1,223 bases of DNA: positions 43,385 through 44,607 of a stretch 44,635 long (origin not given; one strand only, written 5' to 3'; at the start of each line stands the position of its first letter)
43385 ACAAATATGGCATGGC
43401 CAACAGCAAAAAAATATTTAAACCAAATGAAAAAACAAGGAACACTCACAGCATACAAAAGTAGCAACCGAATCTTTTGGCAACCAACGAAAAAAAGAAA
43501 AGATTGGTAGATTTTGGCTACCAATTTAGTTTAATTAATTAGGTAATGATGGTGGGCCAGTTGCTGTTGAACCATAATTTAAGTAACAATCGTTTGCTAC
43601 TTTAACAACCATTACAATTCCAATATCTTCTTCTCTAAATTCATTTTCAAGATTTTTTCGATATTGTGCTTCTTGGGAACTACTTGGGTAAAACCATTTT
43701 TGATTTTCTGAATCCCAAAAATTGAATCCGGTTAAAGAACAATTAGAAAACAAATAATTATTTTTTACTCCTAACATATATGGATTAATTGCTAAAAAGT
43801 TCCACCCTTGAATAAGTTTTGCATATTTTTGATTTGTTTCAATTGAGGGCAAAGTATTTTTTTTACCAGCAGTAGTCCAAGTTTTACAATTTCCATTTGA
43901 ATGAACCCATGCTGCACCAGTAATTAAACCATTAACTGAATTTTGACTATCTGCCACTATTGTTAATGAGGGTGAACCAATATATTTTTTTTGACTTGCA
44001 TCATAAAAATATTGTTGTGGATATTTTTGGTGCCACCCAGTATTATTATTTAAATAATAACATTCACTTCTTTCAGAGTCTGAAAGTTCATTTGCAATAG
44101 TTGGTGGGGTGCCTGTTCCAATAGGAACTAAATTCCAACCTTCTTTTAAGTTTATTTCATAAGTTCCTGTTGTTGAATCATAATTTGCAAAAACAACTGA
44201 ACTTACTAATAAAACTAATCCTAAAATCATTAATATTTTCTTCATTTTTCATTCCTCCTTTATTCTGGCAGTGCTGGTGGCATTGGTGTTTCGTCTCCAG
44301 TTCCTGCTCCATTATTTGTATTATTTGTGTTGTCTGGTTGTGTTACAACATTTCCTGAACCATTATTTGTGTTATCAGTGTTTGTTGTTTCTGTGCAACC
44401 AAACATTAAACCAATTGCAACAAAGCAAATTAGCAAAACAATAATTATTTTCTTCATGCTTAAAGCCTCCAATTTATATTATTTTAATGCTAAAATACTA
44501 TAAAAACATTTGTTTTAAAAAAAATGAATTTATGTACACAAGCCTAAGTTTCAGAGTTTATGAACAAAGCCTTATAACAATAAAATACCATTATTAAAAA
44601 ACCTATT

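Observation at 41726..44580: Imperfect ~35-40 nt inverted repeats bracket a transposase plus four passenger genes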

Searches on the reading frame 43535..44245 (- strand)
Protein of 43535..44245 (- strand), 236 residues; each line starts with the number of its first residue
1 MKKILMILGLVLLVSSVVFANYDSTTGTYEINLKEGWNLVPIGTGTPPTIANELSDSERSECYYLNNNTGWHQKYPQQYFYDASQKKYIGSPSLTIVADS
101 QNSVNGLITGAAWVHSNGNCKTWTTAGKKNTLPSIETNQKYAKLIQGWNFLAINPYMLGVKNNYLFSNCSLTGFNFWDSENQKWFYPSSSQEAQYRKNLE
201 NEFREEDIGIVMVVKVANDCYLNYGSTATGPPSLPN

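Call 4: search_protein_families(library=pfam, proteins=[window:43535-44245:-], max_evalue=0.1)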
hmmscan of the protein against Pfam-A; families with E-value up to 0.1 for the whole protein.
window:43535-44245:- (236 aa): 1 family
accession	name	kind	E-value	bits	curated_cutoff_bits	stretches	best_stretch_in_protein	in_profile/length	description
PF08139.17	LPAM_1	-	0.091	13.7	20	0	1-15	1-15/18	Prokaryotic membrane lipoprotein lipid attachment site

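Call 20: search_protein_families(library=ncbifam, proteins=[window:43535-44245:-], max_evalue=0.01)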
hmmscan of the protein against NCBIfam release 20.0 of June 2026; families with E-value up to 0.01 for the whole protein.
window:43535-44245:- (236 aa): 0 families

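Call 54: find_homologous_proteins(query=window:43535-44245:-, max_evalue=0.01)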
Query window:43535-44245:- (236 aa): 10 proteins with E <= 0.01 among 454 candidates.
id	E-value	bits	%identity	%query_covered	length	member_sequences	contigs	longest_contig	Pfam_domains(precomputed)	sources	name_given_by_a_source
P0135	2.7e-158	543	100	100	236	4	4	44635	-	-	-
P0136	1.7e-35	141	40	100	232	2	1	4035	-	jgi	jgi:hypothetical protein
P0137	1.0e-28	119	37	100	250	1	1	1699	-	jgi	jgi:hypothetical protein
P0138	1.6e-25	108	34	100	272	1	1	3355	-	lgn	-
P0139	6.3e-25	106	35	100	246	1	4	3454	-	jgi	jgi:hypothetical protein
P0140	6.8e-25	106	34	95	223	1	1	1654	-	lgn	-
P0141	9.3e-7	47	25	100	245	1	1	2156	-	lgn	-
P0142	3.0e-4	39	25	100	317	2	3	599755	-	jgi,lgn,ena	-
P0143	1.8e-3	36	22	76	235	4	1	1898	-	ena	-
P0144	4.9e-3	35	25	97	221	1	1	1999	-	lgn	-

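Call 56: find_encoding_contigs(protein=P0135, flank=6000, max_places=5)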
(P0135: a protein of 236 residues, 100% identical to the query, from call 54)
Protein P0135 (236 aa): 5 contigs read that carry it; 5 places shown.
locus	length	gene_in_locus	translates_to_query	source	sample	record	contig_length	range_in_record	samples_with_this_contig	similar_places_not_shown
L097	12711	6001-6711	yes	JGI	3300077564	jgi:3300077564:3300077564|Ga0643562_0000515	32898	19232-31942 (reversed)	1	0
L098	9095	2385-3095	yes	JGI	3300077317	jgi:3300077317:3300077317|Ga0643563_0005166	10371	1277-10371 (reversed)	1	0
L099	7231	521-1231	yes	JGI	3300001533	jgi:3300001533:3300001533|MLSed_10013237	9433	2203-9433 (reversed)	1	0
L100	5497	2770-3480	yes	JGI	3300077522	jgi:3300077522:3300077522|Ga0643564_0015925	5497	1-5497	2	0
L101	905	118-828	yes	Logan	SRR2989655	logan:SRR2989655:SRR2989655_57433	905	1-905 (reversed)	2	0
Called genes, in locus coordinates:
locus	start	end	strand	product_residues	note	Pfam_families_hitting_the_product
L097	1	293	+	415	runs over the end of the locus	?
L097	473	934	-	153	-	PF00293:NUDIX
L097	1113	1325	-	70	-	-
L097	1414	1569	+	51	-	-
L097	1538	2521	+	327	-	PF02016:Peptidase_S66, PF17676:Peptidase_S66C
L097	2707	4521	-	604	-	PF07973:tRNA_SAD, PF00587:tRNA-synt_2b, PF03129:HGTP_anticodon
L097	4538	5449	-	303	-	-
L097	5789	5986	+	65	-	-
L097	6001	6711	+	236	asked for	-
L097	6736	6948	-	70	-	PF24033:DUF7342 (weak)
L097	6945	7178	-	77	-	-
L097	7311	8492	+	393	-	PF01609:DDE_Tnp_1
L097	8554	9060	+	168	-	-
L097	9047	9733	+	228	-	PF01163:RIO1 (weak), PF00069:Pkinase, PF03109:ABC1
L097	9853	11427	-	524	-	PF02463:SMC_N (weak), PF13555:AAA_29 (faint), PF00005:ABC_tran, PF00006:ATP-synt_ab (faint), PF01926:MMR_HSR1 (faint), PF13304:AAA_21, PF12848:ABC_tran_Xtn, PF00005:ABC_tran, +3 more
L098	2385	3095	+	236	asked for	-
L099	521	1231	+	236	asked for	-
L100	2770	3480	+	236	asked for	-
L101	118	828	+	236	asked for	-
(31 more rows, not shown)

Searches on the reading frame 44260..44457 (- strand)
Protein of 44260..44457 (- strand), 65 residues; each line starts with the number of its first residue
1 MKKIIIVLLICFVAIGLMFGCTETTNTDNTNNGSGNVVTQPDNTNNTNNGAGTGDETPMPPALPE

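Call 4: search_protein_families(library=pfam, proteins=[window:44260-44457:-], max_evalue=0.1)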
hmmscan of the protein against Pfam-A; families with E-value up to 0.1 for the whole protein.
window:44260-44457:- (65 aa): 3 families
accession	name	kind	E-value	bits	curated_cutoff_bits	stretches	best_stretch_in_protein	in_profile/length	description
PF25682.1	Phage_VG64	-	0.037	14.2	27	1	1-43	1-38/127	Mycobacterium phage VG64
PF20130.4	DUF6520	-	0.043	14.6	25.4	1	1-35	1-31/83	Family of unknown function (DUF6520)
PF18933.6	PsbP_2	-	0.044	14.2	27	1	4-47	1-44/184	PsbP-like protein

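Call 20: search_protein_families(library=ncbifam, proteins=[window:44260-44457:-], max_evalue=0.01)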
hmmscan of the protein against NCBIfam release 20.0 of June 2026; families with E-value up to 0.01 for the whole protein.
window:44260-44457:- (65 aa): 1 family
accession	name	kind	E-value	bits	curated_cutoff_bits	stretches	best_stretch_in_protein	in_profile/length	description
NF041742.1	WGxxGxxG_fam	subfamily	0.0043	17.6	35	1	1-50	1-49/69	WGxxGxxG family protein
